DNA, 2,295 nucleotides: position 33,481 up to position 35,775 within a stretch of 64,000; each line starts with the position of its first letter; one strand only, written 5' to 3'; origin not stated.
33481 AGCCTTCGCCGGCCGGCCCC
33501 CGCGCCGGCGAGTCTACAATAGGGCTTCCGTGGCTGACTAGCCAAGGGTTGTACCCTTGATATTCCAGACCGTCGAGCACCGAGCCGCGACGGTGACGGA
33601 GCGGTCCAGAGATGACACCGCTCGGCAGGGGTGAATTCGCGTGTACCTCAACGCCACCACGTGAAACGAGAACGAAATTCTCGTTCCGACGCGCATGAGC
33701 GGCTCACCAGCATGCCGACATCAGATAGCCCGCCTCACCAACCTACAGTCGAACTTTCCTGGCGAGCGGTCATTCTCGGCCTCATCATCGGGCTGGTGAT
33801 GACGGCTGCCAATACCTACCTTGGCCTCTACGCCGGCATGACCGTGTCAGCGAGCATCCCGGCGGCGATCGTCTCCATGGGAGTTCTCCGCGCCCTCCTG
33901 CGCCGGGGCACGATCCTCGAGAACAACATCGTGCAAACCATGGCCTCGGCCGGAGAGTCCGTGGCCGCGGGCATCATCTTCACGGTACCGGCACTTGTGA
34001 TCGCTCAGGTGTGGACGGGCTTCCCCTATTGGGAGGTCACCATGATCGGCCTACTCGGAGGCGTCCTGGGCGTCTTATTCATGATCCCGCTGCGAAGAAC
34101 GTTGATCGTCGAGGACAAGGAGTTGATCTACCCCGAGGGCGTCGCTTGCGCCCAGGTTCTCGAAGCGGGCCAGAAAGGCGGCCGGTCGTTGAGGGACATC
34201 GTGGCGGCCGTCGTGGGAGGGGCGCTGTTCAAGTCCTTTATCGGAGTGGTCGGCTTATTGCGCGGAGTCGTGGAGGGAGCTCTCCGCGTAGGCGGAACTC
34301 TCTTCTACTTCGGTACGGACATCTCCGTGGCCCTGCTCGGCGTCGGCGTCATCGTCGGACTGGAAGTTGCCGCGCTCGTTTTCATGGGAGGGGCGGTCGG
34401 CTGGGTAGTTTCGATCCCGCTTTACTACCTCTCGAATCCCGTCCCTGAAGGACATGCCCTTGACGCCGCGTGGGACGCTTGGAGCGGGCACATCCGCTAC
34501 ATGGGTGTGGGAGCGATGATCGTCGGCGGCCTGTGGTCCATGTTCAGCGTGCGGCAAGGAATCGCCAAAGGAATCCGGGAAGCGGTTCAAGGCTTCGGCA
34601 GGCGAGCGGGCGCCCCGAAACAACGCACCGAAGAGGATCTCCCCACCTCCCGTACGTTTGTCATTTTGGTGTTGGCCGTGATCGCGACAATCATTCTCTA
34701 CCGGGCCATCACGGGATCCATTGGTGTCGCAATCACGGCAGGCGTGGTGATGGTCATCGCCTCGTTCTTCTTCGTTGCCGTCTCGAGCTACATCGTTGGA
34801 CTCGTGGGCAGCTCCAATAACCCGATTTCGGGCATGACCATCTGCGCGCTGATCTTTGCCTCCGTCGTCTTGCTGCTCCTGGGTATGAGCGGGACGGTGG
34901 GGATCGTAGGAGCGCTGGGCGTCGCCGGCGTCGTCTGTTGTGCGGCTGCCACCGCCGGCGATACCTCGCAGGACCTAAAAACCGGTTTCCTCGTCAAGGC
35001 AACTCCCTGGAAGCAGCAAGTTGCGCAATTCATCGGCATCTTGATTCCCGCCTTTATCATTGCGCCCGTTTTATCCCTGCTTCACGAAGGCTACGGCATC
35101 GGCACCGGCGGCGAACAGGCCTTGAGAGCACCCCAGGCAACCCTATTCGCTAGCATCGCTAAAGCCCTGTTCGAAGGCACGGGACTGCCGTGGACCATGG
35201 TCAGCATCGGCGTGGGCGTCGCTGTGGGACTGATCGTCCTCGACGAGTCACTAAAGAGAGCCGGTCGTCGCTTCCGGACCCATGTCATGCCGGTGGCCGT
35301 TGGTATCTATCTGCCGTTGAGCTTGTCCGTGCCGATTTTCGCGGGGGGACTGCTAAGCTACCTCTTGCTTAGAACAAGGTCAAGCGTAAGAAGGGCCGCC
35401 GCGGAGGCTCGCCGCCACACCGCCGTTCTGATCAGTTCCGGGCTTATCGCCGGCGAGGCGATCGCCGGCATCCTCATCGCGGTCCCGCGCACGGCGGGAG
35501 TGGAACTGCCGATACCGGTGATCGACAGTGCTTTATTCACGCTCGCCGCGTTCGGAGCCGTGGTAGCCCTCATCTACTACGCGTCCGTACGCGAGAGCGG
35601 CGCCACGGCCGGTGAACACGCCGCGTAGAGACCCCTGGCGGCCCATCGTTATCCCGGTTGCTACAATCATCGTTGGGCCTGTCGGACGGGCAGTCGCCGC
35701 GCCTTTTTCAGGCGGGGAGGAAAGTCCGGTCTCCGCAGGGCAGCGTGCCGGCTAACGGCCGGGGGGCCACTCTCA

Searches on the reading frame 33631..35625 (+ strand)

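Call 92: search_protein_families(library=pfam, proteins=[window:33631-35625:+], max_evalue=0.000001)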
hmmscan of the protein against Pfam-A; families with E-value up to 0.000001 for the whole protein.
window:33631-35625:+ (665 aa): 1 family
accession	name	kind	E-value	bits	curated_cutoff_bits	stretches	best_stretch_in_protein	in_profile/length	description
PF03169.20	OPT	-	7.1e-110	368.9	25.8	1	41-618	1-621/623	OPT oligopeptide transporter protein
